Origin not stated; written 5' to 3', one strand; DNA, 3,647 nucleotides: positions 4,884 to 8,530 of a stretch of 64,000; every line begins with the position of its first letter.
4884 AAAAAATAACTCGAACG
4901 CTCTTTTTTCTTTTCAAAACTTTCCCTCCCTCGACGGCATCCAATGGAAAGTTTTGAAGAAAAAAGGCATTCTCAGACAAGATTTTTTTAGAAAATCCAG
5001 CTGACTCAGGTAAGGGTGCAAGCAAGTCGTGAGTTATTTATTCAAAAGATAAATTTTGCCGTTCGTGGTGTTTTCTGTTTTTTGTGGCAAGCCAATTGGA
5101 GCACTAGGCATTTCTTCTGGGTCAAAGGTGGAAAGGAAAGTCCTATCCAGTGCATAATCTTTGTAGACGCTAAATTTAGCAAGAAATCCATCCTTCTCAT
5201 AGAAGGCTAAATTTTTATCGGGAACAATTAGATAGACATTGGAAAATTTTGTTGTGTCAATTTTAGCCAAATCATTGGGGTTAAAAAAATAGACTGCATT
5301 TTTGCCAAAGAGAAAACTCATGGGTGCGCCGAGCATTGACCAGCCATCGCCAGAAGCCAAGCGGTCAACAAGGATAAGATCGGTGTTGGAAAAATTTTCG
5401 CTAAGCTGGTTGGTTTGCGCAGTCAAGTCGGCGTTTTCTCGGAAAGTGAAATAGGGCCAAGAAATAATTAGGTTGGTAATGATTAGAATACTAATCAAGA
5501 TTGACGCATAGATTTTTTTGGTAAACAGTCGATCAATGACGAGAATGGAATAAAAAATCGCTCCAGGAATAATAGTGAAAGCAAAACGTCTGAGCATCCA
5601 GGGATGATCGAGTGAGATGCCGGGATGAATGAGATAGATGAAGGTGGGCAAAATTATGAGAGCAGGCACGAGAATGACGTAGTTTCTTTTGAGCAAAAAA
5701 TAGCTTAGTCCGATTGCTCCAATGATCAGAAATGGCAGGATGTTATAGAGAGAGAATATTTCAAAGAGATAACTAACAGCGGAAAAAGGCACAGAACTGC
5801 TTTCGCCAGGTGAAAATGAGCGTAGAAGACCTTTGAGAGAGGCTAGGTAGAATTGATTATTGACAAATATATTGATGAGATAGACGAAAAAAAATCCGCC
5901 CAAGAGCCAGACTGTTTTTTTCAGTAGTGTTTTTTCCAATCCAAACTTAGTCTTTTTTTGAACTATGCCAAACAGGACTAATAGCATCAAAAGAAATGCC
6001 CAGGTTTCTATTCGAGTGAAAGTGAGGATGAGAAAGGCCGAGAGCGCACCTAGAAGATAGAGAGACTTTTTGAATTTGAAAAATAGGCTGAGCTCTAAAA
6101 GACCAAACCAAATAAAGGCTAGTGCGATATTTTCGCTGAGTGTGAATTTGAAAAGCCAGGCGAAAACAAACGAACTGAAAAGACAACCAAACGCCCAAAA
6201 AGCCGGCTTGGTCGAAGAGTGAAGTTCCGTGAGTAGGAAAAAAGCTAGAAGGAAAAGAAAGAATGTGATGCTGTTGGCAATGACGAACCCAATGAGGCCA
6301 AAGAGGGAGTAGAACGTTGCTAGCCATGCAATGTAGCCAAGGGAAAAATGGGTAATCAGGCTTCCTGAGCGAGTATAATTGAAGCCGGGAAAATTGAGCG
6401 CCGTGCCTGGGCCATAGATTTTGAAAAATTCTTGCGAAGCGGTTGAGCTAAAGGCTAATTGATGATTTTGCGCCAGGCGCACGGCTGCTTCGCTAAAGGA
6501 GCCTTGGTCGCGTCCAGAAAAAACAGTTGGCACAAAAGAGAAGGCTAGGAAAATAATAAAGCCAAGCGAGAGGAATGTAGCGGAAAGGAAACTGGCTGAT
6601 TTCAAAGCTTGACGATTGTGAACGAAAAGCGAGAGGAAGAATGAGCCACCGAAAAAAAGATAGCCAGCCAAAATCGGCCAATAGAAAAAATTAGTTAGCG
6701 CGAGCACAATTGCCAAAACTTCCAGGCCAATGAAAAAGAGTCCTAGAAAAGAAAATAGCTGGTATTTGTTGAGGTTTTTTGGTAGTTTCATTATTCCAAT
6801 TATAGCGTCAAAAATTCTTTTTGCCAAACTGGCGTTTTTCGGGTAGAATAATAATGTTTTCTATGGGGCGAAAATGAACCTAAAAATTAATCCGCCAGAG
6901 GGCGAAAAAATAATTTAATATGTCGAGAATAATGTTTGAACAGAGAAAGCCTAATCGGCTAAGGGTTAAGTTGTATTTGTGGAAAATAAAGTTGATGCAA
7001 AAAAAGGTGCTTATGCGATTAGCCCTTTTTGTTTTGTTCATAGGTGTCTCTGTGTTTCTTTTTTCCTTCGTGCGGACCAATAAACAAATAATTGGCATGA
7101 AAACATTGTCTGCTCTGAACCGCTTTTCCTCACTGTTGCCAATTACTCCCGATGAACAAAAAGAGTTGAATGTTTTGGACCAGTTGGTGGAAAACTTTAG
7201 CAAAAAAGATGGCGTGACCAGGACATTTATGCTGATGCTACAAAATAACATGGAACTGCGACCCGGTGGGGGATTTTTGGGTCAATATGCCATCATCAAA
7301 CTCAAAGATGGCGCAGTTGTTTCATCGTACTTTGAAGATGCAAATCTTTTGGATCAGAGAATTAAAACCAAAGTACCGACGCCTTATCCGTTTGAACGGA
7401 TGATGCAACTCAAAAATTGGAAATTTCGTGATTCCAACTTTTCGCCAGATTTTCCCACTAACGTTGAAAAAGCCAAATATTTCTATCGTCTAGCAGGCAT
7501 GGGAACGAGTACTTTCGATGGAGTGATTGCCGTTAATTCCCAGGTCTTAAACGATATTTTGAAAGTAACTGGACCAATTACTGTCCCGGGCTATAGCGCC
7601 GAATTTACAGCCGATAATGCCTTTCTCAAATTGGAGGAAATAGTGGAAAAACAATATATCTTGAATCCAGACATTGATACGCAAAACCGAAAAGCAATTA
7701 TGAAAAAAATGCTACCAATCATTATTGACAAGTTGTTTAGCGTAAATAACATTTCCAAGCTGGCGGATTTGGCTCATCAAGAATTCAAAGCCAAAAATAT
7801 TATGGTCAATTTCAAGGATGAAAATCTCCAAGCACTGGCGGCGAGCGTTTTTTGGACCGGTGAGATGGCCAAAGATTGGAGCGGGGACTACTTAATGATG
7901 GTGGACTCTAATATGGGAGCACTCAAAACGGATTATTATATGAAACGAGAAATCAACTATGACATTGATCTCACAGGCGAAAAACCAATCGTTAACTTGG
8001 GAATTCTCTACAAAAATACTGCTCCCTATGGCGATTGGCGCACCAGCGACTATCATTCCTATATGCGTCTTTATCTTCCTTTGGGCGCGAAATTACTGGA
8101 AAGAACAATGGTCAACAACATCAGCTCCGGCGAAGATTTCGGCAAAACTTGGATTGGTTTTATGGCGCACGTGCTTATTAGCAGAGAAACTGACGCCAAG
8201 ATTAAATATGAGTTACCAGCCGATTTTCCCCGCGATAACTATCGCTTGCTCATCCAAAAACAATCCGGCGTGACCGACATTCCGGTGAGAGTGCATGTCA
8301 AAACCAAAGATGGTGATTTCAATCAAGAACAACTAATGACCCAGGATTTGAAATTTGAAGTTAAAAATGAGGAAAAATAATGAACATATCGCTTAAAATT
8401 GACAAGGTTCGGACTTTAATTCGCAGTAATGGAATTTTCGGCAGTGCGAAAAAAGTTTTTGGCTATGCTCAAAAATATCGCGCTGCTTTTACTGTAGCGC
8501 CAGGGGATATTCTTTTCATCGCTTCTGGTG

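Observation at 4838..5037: Copy 2 of the repeat shows compensatory substitutions and a perfect 7-bp target duplication overlapping two stop codons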

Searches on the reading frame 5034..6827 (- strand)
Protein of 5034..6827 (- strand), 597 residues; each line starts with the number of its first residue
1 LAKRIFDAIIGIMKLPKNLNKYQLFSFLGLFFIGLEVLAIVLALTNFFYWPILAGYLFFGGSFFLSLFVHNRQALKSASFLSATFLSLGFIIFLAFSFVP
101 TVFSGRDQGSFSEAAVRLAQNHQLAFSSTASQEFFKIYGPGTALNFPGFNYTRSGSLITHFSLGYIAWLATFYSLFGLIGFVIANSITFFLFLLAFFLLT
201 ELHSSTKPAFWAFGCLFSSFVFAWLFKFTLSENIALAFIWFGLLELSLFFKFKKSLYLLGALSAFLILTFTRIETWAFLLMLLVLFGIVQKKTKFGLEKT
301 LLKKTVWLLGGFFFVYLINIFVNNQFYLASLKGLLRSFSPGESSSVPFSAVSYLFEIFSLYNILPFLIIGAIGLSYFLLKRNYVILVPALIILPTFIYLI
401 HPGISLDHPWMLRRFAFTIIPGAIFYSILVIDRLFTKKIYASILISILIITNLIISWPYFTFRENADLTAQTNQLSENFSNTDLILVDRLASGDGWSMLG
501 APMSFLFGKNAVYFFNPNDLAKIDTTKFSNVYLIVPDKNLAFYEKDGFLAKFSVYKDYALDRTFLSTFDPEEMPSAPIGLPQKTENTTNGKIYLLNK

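Call 10: search_protein_families(library=pfam, proteins=[window:5034-6827:-])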
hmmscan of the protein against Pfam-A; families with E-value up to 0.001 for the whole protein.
window:5034-6827:- (597 aa): 0 families

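Call 25: find_homologous_proteins(query=window:5034-6827:-, max_evalue=1e-10)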
Query window:5034-6827:- (597 aa): 516 proteins with E <= 1e-10 among 8000 candidates; the best 120 are listed.
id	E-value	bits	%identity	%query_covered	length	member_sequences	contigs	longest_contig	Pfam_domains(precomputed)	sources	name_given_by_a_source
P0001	0.0e+0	1202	96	98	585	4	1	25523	-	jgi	-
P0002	0.0e+0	1149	88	100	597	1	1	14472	-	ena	-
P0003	0.0e+0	1034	81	100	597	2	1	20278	-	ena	-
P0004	2.0e-259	880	71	98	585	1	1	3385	-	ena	-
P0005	3.4e-240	817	65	98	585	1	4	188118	-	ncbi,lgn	ncbi:MAG: hypothetical protein WAV31_02765 [Candidatus Moraniibacteriota bacterium]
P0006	1.3e-238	812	66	98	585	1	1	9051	-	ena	-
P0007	2.8e-208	712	57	98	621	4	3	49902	-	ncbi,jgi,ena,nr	ncbi:TPA: hypothetical protein DCL22_00350 [Candidatus Moranbacteria bacterium]|nr:hypothetical prot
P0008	4.2e-206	704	56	97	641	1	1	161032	-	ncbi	-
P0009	2.4e-204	699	57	100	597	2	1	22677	-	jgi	-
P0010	7.8e-204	697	57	100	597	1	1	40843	-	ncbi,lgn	-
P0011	6.4e-202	691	57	98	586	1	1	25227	-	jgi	jgi:hypothetical protein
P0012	9.0e-201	687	58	98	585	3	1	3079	-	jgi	-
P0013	1.0e-200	687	54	98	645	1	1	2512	-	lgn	-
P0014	1.9e-200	686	57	98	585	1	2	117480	-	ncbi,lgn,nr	ncbi:MAG: hypothetical protein NTY33_00575 [Candidatus Moranbacteria bacterium]|nr:hypothetical prot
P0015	1.8e-199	683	58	98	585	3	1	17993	-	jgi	jgi:hypothetical protein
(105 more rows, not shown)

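Call 26: find_encoding_contigs(protein=P0001, flank=6000, max_places=4)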
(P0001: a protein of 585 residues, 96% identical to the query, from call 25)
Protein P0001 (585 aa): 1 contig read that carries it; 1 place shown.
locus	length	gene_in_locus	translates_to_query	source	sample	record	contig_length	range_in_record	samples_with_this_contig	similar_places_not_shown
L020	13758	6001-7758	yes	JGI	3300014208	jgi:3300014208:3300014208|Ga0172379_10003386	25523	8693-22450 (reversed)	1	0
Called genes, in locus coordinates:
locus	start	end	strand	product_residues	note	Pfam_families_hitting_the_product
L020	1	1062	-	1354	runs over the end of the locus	PF00702:Hydrolase, PF13419:HAD_2, PF13242:Hydrolase_like (weak), PF00293:NUDIX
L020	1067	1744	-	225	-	-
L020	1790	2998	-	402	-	PF00534:Glycos_transf_1, PF13692:Glyco_trans_1_4, PF13524:Glyco_trans_1_2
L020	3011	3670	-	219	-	PF08843:AbiEii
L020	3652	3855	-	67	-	-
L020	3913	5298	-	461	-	PF13196:DUF4012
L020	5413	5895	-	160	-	-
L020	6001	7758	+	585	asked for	-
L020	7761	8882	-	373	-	PF13439:Glyco_transf_4, PF20706:GT4-conflict, PF00534:Glycos_transf_1, PF13692:Glyco_trans_1_4, PF13524:Glyco_trans_1_2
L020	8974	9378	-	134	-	PF00072:Response_reg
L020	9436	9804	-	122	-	PF00072:Response_reg, PF23198:PDE8A_N (weak)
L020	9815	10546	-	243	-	PF00512:HisKA, PF02518:HATPase_c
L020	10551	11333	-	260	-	PF00072:Response_reg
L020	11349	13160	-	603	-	PF02518:HATPase_c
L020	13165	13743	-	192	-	PF00856:SET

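Call 27: find_encoding_contigs(protein=P0002, flank=6000, max_places=4)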
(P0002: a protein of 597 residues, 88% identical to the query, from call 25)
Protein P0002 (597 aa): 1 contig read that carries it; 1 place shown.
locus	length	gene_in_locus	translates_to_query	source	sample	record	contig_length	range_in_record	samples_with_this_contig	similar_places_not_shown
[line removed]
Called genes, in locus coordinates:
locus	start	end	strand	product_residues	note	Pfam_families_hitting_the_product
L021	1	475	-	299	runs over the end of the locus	PF00291:PALP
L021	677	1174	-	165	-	-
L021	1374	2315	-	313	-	PF00535:Glycos_transf_2, PF10111:Glyco_tranf_2_2 (faint)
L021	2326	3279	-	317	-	PF00106:adh_short (weak), PF01073:3Beta_HSD, PF01370:Epimerase, PF02719:Polysacc_synt_2, PF04321:RmlD_sub_bind, PF07993:NAD_binding_4, PF08659:KR (weak), PF16363:GDP_Man_Dehyd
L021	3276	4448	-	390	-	PF00534:Glycos_transf_1 (weak), PF13692:Glyco_trans_1_4 (weak), PF13524:Glyco_trans_1_2 (weak)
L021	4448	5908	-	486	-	PF13196:DUF4012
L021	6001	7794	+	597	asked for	-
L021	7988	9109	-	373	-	PF13439:Glyco_transf_4, PF20706:GT4-conflict, PF00534:Glycos_transf_1, PF13692:Glyco_trans_1_4, PF13524:Glyco_trans_1_2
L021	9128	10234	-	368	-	PF00953:Glycos_transf_4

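Call 28: find_encoding_contigs(protein=P0003, flank=6000, max_places=4)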
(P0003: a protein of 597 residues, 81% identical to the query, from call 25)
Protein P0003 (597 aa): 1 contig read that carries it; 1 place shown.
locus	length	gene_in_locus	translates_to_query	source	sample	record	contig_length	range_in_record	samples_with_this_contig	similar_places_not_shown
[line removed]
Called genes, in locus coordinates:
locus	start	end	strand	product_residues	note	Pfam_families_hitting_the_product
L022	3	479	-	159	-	?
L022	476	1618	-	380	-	PF00534:Glycos_transf_1 (weak), PF13692:Glyco_trans_1_4 (weak), PF13524:Glyco_trans_1_2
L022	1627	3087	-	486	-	PF13196:DUF4012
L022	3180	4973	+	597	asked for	-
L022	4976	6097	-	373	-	PF13439:Glyco_transf_4, PF20706:GT4-conflict, PF00534:Glycos_transf_1, PF13692:Glyco_trans_1_4, PF13524:Glyco_trans_1_2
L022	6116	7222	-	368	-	PF00953:Glycos_transf_4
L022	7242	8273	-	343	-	PF00768:Peptidase_S11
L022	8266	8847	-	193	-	PF04079:SMC_ScpB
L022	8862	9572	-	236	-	PF02616:SMC_ScpA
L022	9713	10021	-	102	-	PF00829:Ribosomal_L21p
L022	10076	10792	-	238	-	-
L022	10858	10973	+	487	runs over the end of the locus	-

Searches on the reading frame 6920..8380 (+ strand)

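Call 10: search_protein_families(library=pfam, proteins=[window:6920-8380:+])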
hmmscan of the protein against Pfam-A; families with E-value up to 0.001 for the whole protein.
window:6920-8380:+ (486 aa): 1 family
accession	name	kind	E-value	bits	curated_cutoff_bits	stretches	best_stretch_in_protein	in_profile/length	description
PF13196.11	DUF4012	-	2.5e-26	93.3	28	1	100-238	3-139/144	Protein of unknown function (DUF4012)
